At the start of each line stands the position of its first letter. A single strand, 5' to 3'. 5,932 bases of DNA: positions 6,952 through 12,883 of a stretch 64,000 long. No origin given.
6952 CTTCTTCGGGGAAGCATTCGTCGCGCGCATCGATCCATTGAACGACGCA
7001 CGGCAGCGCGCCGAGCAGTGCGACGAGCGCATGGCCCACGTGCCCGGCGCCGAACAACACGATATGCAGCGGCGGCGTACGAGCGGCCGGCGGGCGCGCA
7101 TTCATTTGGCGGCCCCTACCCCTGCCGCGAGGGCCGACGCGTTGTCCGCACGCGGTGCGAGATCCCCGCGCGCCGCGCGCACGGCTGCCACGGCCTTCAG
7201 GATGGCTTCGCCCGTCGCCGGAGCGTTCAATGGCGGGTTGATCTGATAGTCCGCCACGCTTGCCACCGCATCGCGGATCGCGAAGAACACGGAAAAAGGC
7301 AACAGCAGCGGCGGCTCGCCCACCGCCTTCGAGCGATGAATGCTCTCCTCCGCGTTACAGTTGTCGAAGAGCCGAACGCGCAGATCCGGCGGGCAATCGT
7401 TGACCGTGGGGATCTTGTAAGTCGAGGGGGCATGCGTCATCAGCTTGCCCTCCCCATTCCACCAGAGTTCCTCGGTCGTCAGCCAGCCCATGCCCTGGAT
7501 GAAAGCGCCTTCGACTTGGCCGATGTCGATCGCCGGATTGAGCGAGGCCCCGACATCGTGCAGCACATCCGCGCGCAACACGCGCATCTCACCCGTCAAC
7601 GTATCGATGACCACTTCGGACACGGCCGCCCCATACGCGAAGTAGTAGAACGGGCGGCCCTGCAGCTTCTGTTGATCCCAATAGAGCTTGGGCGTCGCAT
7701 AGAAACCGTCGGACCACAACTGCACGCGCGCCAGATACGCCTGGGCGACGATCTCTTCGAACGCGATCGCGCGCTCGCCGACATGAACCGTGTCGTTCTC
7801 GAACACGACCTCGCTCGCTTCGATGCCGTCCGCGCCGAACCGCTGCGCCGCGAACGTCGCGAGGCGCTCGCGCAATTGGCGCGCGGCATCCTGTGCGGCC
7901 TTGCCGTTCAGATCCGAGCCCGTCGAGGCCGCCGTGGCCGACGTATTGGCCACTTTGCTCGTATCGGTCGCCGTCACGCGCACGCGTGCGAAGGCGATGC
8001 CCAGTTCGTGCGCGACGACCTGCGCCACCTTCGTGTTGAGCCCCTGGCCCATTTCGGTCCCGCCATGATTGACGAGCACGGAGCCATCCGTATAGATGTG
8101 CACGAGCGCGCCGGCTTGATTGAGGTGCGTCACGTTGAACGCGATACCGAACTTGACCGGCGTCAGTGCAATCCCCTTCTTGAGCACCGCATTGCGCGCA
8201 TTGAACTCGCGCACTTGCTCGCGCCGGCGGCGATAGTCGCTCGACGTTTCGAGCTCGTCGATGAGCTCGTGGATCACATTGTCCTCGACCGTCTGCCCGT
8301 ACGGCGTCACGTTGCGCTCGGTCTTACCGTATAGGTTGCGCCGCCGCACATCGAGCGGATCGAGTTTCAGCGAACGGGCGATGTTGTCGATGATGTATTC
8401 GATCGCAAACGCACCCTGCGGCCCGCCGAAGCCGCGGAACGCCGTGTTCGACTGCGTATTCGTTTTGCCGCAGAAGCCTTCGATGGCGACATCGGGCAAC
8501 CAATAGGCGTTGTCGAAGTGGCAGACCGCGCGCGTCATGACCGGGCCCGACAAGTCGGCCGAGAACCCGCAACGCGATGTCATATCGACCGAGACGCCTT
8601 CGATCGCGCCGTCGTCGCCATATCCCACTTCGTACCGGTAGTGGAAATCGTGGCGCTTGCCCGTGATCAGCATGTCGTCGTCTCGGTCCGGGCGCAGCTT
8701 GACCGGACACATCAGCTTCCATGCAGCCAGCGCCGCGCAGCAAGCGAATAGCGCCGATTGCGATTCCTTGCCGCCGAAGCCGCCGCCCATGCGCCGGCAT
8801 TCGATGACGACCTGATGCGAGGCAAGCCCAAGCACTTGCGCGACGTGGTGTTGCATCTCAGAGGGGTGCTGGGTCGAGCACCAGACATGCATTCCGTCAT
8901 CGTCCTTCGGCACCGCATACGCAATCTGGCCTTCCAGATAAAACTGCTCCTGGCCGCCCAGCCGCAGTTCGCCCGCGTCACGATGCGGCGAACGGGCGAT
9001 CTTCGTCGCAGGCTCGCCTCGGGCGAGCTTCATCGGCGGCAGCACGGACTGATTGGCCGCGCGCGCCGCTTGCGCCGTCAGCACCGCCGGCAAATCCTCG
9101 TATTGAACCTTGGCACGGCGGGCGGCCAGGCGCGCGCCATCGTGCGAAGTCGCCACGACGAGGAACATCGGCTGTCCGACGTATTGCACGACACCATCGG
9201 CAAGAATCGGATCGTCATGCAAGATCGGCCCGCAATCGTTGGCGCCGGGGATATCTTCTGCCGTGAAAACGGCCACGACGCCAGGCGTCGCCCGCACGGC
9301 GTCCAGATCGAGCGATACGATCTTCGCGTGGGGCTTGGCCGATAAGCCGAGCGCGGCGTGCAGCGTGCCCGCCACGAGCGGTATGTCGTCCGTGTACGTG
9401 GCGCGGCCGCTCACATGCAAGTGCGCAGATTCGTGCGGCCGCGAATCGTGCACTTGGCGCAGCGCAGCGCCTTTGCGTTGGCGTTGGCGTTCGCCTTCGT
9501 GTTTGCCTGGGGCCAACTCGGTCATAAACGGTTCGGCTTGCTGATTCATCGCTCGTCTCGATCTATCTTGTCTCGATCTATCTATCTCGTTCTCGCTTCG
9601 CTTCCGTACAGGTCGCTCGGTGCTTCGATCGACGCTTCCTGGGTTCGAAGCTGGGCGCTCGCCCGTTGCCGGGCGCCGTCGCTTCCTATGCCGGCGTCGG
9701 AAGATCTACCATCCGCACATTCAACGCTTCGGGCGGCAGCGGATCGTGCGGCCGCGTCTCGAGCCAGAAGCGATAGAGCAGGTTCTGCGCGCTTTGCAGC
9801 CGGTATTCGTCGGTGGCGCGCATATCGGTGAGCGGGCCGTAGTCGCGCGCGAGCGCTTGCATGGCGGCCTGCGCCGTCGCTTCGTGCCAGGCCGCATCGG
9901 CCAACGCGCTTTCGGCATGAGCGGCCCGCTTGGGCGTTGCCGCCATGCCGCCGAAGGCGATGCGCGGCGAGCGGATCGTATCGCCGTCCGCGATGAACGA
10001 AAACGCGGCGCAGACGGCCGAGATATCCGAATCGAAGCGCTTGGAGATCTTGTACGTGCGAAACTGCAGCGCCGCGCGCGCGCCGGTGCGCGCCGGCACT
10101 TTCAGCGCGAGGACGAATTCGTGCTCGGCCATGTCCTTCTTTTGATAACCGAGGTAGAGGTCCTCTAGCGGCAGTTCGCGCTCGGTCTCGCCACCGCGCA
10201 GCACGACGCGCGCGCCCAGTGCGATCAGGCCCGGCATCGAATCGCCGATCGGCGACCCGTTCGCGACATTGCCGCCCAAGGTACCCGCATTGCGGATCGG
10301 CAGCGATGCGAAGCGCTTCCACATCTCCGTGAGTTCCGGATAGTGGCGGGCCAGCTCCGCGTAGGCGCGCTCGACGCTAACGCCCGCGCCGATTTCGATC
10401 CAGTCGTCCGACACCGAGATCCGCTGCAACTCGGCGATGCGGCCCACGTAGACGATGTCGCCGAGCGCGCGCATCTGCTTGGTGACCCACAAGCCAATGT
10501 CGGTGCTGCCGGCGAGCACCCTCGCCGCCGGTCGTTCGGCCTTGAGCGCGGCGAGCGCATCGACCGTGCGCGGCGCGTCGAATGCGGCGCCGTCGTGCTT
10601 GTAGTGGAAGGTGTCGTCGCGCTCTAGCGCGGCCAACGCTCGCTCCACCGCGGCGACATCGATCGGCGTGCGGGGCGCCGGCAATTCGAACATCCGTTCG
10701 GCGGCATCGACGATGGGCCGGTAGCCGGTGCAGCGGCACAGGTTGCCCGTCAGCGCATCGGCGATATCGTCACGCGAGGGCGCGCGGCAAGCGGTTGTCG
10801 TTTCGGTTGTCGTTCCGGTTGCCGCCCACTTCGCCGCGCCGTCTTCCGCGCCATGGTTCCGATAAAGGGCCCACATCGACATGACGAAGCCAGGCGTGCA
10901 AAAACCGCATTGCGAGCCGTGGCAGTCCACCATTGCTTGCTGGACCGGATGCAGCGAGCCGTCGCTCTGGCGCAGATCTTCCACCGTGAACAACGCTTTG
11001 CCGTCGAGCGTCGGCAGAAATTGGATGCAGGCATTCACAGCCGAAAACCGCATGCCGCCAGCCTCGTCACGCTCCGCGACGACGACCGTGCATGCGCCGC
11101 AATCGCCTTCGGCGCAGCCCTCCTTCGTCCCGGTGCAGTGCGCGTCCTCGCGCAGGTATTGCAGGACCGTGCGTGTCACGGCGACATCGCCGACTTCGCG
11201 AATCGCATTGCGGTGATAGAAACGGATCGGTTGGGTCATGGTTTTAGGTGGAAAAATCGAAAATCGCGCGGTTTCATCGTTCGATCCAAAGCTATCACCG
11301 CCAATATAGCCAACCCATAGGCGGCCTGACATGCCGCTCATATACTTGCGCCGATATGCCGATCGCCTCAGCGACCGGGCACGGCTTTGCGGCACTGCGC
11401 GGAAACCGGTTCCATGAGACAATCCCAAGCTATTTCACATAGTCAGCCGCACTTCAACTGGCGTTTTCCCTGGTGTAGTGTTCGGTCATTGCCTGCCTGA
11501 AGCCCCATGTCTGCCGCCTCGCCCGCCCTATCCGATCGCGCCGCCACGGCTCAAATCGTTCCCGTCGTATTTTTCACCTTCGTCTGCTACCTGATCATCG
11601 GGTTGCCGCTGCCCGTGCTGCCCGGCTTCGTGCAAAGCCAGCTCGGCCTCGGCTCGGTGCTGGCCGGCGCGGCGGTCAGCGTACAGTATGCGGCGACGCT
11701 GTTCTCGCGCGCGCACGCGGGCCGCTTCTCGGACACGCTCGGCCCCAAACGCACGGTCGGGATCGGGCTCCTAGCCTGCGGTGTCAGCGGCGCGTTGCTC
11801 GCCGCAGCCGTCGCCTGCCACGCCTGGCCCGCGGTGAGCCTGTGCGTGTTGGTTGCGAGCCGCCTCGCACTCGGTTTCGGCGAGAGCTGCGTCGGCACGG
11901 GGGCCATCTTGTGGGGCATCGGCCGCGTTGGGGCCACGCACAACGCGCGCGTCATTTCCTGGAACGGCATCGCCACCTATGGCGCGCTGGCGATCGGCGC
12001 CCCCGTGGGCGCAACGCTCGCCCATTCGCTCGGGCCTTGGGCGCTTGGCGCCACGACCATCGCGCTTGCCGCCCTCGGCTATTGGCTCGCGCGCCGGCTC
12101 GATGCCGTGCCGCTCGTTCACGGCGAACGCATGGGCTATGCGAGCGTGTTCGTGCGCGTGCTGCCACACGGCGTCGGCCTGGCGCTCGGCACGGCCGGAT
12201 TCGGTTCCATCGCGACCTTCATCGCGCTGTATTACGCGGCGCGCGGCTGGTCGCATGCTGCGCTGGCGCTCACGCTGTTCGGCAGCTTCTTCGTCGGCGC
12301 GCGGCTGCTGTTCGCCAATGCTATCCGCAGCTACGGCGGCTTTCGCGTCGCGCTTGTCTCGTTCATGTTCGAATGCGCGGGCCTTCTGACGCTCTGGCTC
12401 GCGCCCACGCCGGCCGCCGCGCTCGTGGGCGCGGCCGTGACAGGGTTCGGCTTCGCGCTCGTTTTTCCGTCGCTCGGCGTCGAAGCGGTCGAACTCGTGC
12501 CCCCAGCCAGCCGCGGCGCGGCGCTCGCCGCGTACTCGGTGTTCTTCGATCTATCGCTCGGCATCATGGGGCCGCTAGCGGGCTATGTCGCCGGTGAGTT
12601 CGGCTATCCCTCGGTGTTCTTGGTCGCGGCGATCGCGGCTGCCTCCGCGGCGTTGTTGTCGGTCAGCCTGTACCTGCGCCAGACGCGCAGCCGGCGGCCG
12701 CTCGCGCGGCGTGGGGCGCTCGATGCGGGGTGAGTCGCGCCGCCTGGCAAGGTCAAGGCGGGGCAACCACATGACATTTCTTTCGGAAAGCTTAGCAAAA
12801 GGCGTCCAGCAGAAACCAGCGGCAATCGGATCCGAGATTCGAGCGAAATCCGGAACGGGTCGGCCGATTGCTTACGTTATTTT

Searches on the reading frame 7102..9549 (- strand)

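Call 83: search_protein_families(library=pfam, proteins=[window:7102-9549:-], max_evalue=0.00001)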
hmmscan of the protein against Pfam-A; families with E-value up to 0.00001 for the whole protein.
window:7102-9549:- (815 aa): 3 families
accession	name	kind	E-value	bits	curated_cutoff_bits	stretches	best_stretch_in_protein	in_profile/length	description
PF20256.3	MoCoBD_2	-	3.1e-99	332.5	27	1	433-720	2-283/283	Molybdopterin cofactor-binding domain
PF02738.23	MoCoBD_1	-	2.6e-82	276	27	1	174-406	12-244/244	Molybdopterin cofactor-binding domain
PF01315.27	Ald_Xan_dh_C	-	9.4e-29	100.4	31.3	1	47-154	1-110/110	Aldehyde oxidase and xanthine dehydrogenase, a/b hammerhead domain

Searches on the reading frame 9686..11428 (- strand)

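Call 83: search_protein_families(library=pfam, proteins=[window:9686-11428:-], max_evalue=0.00001)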
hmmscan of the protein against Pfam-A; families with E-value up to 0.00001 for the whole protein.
window:9686-11428:- (580 aa): 3 families
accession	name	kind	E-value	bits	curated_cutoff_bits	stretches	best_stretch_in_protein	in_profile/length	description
PF00941.27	FAD_binding_5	-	1.1e-46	159.2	27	1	285-446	7-169/170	FAD binding domain in molybdopterin dehydrogenase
PF03450.22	CO_deh_flav_C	-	1.9e-32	111.9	25.5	1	457-557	1-101/102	CO dehydrogenase flavoprotein C-terminal domain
PF01799.25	Fer2_2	-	1.1e-29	102.8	30.3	1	148-243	1-74/75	[2Fe-2S] binding domain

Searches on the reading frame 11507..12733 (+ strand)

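Call 83: search_protein_families(library=pfam, proteins=[window:11507-12733:+], max_evalue=0.00001)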
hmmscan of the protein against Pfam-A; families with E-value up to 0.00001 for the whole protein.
window:11507-12733:+ (408 aa): 1 family
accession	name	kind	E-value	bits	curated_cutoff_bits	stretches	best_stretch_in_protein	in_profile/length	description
PF07690.21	MFS_1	-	4e-27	95.5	33.4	2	21-285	2-274/347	Major Facilitator Superfamily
